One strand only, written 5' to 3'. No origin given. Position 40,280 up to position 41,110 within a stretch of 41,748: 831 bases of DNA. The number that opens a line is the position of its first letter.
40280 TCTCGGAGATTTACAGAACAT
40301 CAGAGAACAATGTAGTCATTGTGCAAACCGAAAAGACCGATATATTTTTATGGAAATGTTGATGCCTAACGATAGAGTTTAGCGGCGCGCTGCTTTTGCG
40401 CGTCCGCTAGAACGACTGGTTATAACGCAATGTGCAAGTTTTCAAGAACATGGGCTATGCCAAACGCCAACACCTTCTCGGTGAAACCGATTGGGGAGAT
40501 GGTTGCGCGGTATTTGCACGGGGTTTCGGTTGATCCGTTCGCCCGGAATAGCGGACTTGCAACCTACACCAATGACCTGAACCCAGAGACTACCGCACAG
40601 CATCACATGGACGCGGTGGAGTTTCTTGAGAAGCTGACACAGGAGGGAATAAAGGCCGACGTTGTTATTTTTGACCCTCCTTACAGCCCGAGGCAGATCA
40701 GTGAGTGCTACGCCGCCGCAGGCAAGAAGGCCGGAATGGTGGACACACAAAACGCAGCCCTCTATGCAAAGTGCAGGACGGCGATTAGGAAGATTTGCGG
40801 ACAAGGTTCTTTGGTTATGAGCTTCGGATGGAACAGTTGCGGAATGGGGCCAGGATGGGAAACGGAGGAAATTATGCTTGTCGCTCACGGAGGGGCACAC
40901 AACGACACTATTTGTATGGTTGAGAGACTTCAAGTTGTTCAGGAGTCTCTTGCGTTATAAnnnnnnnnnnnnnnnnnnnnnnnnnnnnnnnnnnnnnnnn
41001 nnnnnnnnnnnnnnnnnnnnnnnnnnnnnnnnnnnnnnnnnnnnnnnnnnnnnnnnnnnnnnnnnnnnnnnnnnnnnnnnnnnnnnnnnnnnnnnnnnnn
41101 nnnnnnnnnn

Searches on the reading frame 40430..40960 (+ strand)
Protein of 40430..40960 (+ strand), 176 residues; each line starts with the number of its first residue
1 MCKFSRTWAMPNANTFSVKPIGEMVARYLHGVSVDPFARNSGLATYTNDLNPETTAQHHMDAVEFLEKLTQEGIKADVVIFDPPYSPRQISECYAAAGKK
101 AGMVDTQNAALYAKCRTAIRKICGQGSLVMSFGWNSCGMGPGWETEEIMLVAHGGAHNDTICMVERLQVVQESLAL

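Call 43: search_protein_families(library=phrogs, proteins=[window:40430-40960:+], max_evalue=0.0001)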
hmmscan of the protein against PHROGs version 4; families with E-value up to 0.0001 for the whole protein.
window:40430-40960:+ (176 aa): 1 family
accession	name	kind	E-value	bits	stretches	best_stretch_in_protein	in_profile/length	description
phrog_11619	-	other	4.9e-40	138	1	12-167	21-174/186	DNA methyltransferase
